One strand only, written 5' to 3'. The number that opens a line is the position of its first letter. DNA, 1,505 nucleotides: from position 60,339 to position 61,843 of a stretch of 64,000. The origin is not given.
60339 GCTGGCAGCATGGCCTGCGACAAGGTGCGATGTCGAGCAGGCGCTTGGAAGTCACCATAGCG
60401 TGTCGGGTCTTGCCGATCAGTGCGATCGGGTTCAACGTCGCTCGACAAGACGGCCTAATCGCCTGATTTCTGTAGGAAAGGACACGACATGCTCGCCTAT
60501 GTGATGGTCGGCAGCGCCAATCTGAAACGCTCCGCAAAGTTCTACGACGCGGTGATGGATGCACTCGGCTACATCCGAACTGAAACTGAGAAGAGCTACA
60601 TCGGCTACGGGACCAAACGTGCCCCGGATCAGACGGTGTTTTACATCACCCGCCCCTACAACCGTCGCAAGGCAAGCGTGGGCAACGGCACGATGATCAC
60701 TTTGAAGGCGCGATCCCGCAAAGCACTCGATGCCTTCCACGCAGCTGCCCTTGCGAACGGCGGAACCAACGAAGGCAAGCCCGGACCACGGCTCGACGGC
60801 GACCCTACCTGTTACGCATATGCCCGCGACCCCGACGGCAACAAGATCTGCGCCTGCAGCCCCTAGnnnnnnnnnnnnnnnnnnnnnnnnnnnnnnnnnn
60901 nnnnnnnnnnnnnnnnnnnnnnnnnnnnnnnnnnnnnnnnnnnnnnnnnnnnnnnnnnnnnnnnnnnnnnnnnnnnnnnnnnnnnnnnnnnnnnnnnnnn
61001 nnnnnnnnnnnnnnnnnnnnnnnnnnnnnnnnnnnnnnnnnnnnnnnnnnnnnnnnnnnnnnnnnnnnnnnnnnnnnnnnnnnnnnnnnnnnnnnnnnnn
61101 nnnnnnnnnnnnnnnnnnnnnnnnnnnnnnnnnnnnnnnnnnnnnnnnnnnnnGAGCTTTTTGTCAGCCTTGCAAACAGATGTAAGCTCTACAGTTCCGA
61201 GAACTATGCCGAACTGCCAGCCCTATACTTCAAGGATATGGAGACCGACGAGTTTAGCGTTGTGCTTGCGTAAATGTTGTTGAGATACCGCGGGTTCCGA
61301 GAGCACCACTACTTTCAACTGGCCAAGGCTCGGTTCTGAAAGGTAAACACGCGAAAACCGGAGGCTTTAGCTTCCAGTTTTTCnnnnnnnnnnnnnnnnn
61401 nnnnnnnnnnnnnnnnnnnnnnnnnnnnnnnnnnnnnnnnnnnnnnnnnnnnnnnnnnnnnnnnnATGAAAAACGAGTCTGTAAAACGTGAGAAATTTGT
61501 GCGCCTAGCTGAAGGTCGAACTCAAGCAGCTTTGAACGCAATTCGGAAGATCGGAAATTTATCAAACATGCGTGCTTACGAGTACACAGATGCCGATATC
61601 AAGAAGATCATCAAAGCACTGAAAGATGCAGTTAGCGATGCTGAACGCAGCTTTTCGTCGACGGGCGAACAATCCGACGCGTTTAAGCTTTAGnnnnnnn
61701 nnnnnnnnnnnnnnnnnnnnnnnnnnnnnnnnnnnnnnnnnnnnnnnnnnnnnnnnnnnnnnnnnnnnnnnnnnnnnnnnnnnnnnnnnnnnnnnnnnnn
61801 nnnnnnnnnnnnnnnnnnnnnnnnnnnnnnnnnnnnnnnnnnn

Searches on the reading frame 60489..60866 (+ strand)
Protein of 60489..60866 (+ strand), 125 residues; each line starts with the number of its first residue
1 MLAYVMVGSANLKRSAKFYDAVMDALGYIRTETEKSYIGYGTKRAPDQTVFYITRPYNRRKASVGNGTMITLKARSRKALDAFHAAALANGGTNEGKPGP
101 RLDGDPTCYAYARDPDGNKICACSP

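Call 5: search_protein_families(library=pfam, proteins=[window:60489-60866:+], max_evalue=1)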
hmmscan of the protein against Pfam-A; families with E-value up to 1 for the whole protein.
window:60489-60866:+ (125 aa): 2 families
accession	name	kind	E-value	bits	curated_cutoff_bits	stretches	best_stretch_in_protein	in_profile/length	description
PF00903.31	Glyoxalase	-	0.00073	20.4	20.6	1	2-121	2-120/121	Glyoxalase/Bleomycin resistance protein/Dioxygenase superfamily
PF18029.7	Glyoxalase_6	-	0.002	19.2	23.6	1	6-123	3-106/106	Glyoxalase-like domain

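Call 7: search_protein_families(library=ncbifam, proteins=[window:60489-60866:+], max_evalue=1)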
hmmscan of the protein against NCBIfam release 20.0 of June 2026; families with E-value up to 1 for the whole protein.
window:60489-60866:+ (125 aa): 3 families
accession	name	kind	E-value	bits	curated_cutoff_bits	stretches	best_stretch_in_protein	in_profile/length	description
NF007629.0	PRK10291.1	equivalog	0.00016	21.5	246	1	3-120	4-121/135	lactoylglutathione lyase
NF050074.1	glyox_I_GloA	exception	0.013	15.7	165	1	6-120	6-117/121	lactoylglutathione lyase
TIGR02295.1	HpaD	equivalog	0.06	12.5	321.4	1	3-85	6-79/298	3,4-dihydroxyphenylacetate 2,3-dioxygenase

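Call 21: find_encoding_contigs(protein=window:60489-60866:+, flank=6000, max_places=10)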
Protein window:60489-60866:+ (125 aa): 22 contigs read that carry it; 10 places shown.
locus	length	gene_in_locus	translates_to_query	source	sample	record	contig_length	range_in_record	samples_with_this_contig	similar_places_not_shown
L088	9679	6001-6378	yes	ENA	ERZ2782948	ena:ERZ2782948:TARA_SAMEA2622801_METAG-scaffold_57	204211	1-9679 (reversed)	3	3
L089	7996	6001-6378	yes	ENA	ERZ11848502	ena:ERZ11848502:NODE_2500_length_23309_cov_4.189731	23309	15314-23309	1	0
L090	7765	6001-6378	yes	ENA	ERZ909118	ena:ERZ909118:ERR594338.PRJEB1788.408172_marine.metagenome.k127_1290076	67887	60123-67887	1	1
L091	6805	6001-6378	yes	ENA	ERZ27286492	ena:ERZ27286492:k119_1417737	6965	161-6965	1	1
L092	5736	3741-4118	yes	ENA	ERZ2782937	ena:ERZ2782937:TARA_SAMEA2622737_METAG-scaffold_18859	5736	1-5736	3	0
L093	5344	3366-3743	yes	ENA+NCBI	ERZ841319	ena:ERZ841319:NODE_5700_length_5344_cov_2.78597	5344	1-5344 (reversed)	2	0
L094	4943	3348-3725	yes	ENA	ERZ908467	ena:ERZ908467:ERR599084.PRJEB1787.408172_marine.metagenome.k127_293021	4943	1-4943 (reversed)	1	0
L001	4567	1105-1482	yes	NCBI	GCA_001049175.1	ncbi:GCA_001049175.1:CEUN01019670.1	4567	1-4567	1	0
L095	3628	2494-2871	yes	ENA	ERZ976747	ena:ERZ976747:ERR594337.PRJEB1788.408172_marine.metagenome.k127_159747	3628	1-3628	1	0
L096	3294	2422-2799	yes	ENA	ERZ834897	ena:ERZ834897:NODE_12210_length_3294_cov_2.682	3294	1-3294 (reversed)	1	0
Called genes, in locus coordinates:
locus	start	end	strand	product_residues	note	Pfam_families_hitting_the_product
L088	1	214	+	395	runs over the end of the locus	PF00491:Arginase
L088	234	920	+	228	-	PF01557:FAA_hydrolase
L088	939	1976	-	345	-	PF24827:AstE_AspA_cat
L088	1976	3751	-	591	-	PF02538:Hydantoinase_B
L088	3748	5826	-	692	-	PF05378:Hydant_A_N, PF01968:Hydantoinase_A, PF19278:Hydant_A_C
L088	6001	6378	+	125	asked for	-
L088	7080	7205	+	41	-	-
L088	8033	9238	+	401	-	-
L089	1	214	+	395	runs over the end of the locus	PF00491:Arginase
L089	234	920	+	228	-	PF01557:FAA_hydrolase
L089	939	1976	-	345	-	PF24827:AstE_AspA_cat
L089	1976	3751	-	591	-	PF02538:Hydantoinase_B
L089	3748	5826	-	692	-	PF05378:Hydant_A_N, PF01968:Hydantoinase_A, PF19278:Hydant_A_C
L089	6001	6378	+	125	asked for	-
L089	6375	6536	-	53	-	-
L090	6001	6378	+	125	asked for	-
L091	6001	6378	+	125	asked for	-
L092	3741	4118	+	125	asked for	-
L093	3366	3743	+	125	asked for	-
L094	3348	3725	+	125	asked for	-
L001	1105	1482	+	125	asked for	-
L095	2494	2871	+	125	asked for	-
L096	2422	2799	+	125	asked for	-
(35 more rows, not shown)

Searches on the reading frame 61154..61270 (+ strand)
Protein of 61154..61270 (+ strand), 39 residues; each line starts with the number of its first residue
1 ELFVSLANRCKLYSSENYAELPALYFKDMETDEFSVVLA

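Call 82: search_protein_families(library=pfam, proteins=[window:61154-61270:+], max_evalue=10)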
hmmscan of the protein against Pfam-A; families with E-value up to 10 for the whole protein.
seq(39 aa): 0 families

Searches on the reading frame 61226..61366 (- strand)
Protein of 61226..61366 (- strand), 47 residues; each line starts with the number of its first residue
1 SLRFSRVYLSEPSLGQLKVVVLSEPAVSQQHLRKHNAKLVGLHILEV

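Call 82: search_protein_families(library=pfam, proteins=[window:61226-61366:-], max_evalue=10)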
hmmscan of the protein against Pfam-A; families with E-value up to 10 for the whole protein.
seq(47 aa): 0 families

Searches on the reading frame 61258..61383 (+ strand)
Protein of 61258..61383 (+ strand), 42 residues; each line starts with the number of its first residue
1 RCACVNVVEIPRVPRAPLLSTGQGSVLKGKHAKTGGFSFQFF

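Call 82: search_protein_families(library=pfam, proteins=[window:61258-61383:+], max_evalue=10)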
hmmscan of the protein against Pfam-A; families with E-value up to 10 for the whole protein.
seq(42 aa): 1 family
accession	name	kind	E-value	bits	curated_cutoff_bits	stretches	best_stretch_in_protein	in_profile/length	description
PF22083.2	I-HmuI_NUMOD-like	-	0.051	13.6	27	1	25-40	31-46/46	DNA endonuclease I-HmuI-like, NUMOD-like domain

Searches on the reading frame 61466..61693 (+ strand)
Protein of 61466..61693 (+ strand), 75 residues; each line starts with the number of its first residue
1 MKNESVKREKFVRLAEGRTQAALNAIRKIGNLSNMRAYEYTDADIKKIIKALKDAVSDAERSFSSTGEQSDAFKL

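Call 5: search_protein_families(library=pfam, proteins=[window:61466-61693:+], max_evalue=1)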
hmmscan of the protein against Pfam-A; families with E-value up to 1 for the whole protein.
window:61466-61693:+ (75 aa): 2 families
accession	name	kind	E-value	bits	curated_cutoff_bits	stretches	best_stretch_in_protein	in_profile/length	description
PF13643.11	DUF4145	-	0.0036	17.8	23.1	1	16-52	51-87/88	Domain of unknown function (DUF4145)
PF10440.15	WIYLD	-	0.058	13.7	27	0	33-52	13-32/61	Ubiquitin-binding WIYLD domain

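Call 6: search_protein_families(library=padloc, proteins=[window:61466-61693:+], max_evalue=1)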
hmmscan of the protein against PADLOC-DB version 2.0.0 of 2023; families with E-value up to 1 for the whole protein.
window:61466-61693:+ (75 aa): 0 families

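Call 7: search_protein_families(library=ncbifam, proteins=[window:61466-61693:+], max_evalue=1)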
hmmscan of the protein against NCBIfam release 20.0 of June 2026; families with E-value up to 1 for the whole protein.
window:61466-61693:+ (75 aa): 0 families

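Call 79: search_solved_structures(query=A4, max_evalue=10, show_alignments=2)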
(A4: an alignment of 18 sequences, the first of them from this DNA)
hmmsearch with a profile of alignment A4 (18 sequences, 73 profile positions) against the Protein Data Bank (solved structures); distinct sequences matched with E-value up to 10: 6.
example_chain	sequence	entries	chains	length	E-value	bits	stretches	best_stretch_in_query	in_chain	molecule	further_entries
6zs9_A5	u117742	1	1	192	0.27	14.5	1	3-28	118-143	Ribosome-recycling factor, mitochondrial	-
4qdj_A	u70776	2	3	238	0.37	14.1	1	20-46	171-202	Magnesium-protoporphyrin O-methyltransferase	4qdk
6nu2_z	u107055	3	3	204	0.47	13.7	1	3-28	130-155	Ribosome-recycling factor, mitochondrial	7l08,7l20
7bqi_A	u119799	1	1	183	1.3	12.3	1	38-63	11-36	FYVE and coiled-coil domain-containing protein 1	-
5dcq_A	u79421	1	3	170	1.4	12.3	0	39-58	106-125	artificial repeat proteins (alphaREP3)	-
7nsh_BG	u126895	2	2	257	1.5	12.1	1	3-28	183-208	Ribosome-recycling factor, mitochondrial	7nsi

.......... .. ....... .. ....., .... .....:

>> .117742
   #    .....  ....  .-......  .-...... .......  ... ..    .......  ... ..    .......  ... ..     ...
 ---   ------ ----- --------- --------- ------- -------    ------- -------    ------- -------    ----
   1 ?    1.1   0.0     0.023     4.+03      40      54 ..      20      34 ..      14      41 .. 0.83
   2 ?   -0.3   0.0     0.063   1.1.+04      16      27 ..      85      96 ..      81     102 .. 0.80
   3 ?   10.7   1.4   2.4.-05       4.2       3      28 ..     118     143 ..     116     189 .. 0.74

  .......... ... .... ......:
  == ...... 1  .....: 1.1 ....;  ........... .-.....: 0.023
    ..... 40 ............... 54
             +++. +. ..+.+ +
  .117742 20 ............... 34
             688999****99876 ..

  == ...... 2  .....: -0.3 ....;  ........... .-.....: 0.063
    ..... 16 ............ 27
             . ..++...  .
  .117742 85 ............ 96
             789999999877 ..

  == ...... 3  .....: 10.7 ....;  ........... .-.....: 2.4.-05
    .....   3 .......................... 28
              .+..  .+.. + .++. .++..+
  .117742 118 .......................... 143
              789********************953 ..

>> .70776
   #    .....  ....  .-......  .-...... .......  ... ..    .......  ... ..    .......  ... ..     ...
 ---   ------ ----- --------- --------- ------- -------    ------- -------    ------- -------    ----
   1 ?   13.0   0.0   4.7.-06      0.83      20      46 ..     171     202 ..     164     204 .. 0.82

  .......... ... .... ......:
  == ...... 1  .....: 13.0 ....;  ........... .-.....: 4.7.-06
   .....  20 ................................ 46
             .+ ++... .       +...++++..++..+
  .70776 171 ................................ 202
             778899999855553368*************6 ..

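Call 80: search_protein_families(library=phrogs, proteins=[window:61466-61693:+], max_evalue=1)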
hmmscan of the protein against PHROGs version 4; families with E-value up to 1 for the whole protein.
window:61466-61693:+ (75 aa): 4 families
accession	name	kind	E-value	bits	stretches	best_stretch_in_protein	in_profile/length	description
phrog_20651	-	unknown function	0.047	14.3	1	18-47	21-50/214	-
phrog_15139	-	unknown function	0.13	13.4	1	23-51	25-49/132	-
phrog_2544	-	unknown function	0.16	12.4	1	11-69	265-323/362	-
phrog_35877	-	unknown function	0.23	13.1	1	19-64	45-91/95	-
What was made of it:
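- Tried and rejected: PHROGs, NCBIfam and PADLOC gave no hits (calls 6, 7, 80).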
